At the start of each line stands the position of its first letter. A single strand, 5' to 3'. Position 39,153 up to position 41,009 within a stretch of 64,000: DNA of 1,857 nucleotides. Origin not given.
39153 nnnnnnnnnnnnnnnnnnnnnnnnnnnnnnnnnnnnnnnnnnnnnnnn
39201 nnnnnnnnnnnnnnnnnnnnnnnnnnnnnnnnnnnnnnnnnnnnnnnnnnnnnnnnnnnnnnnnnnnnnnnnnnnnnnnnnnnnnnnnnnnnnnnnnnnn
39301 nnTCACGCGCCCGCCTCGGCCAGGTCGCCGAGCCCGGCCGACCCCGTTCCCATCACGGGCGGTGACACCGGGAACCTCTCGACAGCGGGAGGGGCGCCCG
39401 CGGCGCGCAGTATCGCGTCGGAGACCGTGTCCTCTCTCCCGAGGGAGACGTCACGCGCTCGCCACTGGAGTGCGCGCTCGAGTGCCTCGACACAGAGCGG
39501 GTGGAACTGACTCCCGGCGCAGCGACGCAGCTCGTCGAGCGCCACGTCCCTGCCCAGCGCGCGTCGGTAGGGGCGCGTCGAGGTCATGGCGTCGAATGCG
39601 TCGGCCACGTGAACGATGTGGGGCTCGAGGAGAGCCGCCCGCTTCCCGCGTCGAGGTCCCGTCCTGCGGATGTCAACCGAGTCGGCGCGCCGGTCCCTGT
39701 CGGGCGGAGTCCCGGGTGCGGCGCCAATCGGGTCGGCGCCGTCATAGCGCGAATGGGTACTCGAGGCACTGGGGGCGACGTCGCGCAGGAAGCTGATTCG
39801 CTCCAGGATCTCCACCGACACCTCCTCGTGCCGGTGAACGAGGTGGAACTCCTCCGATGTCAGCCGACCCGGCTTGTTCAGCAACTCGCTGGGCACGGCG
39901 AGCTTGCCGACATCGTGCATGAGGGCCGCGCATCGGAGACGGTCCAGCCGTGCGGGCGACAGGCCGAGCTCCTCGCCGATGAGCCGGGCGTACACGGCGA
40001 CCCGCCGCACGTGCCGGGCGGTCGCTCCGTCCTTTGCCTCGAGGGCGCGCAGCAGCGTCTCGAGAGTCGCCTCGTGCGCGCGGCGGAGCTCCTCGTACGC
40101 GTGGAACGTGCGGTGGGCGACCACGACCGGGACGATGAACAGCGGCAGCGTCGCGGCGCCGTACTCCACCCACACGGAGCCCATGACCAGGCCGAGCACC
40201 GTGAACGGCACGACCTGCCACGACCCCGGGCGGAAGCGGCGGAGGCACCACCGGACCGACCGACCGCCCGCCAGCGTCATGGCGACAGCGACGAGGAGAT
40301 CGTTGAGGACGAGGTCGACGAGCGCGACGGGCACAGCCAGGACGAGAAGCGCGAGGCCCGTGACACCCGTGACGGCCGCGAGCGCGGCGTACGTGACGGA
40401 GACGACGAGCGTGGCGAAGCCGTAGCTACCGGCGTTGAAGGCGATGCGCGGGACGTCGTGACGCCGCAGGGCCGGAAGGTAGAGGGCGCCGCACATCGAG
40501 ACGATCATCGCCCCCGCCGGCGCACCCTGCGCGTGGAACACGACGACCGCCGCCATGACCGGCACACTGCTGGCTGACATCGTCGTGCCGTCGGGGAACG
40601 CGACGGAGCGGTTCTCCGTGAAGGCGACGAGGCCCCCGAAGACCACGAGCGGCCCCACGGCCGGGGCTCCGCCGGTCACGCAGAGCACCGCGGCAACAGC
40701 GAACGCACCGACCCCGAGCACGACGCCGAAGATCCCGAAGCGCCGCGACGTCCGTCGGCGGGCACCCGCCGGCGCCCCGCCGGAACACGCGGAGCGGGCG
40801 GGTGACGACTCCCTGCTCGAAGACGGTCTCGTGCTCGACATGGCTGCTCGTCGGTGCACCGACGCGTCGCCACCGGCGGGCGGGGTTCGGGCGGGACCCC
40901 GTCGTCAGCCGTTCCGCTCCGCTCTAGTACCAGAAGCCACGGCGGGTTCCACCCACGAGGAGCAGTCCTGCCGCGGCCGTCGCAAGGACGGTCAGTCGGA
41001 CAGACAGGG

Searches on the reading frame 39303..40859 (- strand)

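Call 22: search_protein_families(library=pfam, proteins=[window:39303-40859:-], max_evalue=0.00001)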
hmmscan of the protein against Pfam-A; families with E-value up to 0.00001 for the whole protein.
window:39303-40859:- (518 aa): 2 families
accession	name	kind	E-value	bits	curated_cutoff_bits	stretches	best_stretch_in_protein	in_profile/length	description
PF13487.12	HD_5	-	7.3e-25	88.1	27.2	1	269-374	3-111/170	HD domain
PF01966.28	HD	-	2e-19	70.4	22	1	281-425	2-116/116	HD domain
